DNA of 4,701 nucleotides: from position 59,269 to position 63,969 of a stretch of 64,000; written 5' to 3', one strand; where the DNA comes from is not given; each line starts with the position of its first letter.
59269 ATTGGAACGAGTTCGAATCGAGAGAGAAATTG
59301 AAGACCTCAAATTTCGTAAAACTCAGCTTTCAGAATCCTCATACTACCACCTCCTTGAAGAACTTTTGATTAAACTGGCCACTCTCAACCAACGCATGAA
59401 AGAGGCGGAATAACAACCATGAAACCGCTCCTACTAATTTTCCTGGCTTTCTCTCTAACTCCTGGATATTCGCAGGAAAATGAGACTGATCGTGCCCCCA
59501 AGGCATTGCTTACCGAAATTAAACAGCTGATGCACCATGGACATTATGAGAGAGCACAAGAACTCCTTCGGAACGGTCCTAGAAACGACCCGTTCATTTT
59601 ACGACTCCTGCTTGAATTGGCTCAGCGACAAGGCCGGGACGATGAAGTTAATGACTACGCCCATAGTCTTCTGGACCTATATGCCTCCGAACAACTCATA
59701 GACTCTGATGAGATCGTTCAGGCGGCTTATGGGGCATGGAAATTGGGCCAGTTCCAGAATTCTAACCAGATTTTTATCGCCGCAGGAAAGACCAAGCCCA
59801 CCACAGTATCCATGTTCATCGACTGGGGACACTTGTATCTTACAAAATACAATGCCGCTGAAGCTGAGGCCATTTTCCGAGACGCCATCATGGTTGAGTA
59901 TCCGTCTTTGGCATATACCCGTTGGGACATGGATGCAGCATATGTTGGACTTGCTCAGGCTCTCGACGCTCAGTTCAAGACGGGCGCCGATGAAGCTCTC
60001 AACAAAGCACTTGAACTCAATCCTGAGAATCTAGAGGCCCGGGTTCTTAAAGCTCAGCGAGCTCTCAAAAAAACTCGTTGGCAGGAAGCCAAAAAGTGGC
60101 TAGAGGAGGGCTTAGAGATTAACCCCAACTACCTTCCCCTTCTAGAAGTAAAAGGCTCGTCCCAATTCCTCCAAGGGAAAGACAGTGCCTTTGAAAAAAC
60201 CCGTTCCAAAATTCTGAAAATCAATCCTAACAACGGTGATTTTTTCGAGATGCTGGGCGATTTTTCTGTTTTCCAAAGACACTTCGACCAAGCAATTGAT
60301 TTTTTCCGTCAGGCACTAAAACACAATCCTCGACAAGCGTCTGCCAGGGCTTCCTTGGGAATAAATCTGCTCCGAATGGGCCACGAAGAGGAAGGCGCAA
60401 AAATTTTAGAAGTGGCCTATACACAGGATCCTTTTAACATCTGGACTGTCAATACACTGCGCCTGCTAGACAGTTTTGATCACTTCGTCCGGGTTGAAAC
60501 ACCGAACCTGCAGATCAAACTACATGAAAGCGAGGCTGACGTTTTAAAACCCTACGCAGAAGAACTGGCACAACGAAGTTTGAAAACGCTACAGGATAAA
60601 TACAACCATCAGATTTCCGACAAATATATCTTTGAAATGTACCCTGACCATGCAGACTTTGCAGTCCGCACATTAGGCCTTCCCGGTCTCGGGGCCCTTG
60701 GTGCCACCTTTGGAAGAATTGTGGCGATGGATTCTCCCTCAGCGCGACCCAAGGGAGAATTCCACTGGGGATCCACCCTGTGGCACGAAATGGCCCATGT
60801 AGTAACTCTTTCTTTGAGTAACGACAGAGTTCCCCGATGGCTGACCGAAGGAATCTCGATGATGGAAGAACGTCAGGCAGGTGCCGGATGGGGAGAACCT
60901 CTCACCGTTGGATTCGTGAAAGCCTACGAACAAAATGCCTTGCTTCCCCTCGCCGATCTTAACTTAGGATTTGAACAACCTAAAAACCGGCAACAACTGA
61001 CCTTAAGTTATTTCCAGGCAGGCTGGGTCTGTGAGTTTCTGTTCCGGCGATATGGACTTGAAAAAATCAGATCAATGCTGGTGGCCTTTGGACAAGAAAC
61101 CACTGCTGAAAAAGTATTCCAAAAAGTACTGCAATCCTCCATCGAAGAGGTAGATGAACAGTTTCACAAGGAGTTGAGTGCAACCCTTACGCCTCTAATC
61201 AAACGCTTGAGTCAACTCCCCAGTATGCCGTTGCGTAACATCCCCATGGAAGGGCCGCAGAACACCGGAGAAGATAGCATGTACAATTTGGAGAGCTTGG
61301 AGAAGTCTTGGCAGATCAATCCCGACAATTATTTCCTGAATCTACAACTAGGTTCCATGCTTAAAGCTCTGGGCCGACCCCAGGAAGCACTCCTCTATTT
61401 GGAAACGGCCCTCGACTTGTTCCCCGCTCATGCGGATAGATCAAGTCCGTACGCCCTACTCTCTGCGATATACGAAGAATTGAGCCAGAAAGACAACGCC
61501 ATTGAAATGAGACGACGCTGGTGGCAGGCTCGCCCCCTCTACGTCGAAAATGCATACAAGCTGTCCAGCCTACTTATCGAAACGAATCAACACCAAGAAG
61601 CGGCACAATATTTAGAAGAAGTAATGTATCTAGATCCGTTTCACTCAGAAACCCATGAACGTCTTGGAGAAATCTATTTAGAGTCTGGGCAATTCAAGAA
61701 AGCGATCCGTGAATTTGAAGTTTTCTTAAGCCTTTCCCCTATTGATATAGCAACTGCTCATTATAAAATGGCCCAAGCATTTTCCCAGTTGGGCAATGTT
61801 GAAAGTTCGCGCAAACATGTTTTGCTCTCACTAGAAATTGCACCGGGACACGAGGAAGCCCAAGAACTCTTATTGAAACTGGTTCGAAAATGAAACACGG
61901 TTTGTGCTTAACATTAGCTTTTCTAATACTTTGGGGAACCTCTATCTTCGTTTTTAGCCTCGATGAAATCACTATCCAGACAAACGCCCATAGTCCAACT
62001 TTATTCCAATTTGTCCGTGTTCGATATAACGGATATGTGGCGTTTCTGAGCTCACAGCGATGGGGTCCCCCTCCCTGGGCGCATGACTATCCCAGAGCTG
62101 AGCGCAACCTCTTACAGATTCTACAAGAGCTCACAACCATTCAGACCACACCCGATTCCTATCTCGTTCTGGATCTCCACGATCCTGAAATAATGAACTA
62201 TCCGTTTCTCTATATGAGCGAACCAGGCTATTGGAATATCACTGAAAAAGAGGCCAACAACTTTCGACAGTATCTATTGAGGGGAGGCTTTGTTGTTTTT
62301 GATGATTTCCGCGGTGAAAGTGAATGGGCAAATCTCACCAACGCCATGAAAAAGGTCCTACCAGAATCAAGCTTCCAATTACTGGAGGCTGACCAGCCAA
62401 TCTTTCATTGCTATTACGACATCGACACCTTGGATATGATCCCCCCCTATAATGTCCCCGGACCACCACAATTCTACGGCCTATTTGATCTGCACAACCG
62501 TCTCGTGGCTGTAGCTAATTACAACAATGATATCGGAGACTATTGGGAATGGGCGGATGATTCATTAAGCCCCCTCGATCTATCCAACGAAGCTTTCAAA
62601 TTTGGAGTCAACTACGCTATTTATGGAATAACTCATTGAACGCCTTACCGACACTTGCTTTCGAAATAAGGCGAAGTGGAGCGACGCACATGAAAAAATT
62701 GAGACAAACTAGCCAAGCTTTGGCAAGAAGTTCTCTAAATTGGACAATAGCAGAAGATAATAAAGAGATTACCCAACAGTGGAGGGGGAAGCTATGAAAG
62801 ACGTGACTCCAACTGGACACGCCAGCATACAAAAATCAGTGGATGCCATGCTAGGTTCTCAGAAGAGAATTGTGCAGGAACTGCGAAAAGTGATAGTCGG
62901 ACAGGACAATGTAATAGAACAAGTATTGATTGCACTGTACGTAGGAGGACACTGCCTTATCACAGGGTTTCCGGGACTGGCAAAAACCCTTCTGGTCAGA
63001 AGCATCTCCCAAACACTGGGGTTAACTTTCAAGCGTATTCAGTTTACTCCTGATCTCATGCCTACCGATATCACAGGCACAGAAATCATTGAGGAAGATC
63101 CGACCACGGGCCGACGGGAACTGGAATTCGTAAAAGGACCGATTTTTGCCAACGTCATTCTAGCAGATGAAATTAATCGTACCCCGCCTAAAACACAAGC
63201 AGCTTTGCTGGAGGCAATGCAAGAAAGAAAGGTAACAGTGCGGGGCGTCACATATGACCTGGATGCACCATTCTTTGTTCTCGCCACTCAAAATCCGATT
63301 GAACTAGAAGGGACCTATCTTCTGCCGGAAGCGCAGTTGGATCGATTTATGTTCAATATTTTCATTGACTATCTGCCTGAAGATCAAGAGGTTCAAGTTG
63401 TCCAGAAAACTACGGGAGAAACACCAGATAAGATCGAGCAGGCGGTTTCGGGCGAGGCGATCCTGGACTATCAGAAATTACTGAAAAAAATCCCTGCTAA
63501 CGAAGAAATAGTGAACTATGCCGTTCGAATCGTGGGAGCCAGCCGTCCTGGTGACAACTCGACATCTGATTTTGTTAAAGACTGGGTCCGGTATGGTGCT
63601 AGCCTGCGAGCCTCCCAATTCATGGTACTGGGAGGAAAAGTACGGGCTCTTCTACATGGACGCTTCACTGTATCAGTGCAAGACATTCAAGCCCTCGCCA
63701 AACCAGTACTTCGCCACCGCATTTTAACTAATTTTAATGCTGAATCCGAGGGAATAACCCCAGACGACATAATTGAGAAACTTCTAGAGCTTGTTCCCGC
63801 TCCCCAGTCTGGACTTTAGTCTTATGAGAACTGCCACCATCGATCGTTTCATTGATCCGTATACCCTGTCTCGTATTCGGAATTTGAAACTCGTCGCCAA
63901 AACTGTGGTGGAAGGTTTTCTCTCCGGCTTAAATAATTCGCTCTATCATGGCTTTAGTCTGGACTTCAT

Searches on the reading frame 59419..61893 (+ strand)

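Call 36: search_protein_families(library=pfam, proteins=[window:59419-61893:+], max_evalue=0.0001)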
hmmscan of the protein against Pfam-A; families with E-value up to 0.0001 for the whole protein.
window:59419-61893:+ (824 aa): 16 families
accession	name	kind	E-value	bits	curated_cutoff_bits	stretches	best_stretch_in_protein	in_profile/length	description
PF07719.23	TPR_2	-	1.2e-28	97.2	27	0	744-774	2-32/34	Tetratricopeptide repeat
PF13181.12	TPR_8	-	1.4e-27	93.9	25.7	0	713-741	5-33/34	Tetratricopeptide repeat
PF14559.12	TPR_19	-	3.5e-24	85.3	25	2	719-766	1-48/68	Tetratricopeptide repeat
PF13428.12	TPR_14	-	1.4e-20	72.2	23.5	0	642-672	5-35/44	Tetratricopeptide repeat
PF00515.34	TPR_1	-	8.2e-19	67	27.8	0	287-305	15-33/34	Tetratricopeptide repeat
PF13432.12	TPR_16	-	1.4e-17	64.2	32.7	0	285-340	9-64/65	Tetratricopeptide repeat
PF13431.12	TPR_17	-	1.7e-17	62.6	24.4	0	732-763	2-33/34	Tetratricopeptide repeat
PF13424.12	TPR_12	-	3.9e-16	59.4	30.1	1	642-697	7-67/77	Tetratricopeptide repeat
PF23914.1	TPR_CcmH_CycH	-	4.2e-15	56.4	42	0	677-774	52-152/158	Cytochrome c-type biogenesis protein H TPR domain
PF13485.12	Peptidase_MA_2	-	8.8e-13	48.9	32.4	1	448-584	63-197/201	Peptidase MA superfamily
PF13371.12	TPR_9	-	3.8e-12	46.5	35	1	717-776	3-62/73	Tetratricopeptide repeat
PF13174.12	TPR_6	-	3.1e-11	43.6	26.3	0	713-740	4-31/33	Tetratricopeptide repeat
PF13414.12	TPR_11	-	6.8e-11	42.1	26.8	0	750-792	1-42/42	TPR repeat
PF12895.13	ANAPC3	-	1.1e-10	42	27.2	0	154-230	6-81/82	Anaphase-promoting complex, cyclosome, subunit 3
PF13176.12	TPR_7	-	2.1e-09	37.2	27.9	0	643-667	4-28/36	Tetratricopeptide repeat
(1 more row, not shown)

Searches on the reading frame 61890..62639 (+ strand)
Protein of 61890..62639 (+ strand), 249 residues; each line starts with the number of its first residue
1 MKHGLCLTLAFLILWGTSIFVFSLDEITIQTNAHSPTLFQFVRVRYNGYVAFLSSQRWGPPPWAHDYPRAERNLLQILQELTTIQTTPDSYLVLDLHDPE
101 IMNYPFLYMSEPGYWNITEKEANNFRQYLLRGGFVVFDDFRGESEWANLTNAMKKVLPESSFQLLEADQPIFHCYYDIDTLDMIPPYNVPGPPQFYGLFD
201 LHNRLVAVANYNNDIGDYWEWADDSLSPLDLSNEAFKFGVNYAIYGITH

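Call 36: search_protein_families(library=pfam, proteins=[window:61890-62639:+], max_evalue=0.0001)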
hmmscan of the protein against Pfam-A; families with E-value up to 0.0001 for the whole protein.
window:61890-62639:+ (249 aa): 1 family
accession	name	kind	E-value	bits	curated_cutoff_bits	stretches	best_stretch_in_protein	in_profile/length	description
PF13709.12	DUF4159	-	1.4e-46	159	25.9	1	42-246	3-201/202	Domain of unknown function (DUF4159)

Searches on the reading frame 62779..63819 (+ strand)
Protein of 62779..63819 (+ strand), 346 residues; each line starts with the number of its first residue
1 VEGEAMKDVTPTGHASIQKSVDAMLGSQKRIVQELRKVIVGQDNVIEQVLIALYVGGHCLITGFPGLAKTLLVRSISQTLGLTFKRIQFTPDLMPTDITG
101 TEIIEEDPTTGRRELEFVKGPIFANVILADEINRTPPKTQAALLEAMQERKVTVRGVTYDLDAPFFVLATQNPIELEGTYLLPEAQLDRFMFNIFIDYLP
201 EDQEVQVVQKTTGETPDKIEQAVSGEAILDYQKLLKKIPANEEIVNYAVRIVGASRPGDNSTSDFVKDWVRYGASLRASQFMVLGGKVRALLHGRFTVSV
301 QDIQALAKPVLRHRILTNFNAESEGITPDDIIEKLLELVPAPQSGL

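Call 36: search_protein_families(library=pfam, proteins=[window:62779-63819:+], max_evalue=0.0001)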
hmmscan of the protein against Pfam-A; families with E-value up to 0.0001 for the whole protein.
window:62779-63819:+ (346 aa): 6 families
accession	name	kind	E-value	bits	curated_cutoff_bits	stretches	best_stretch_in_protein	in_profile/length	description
PF07726.17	AAA_3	-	5.1e-62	208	27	1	58-192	1-131/131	ATPase family associated with various cellular activities (AAA)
PF17863.7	AAA_lid_2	-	3.4e-15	56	22.7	1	270-334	9-73/74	AAA lid domain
PF07728.20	AAA_5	-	3.5e-13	50.2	22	1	58-190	1-139/139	AAA domain (dynein-related subfamily)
PF20030.5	bpMoxR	-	5.2e-11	42.5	27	1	30-210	5-180/205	MoxR domain in the MoxR-vWA-beta-propeller ternary systems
PF00004.35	AAA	-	2.1e-06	28.7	21.2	1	60-196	2-129/131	ATPase family associated with various cellular activities (AAA)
PF00493.29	MCM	-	1.4e-05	24.8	23.3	1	58-175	59-175/224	MCM P-loop domain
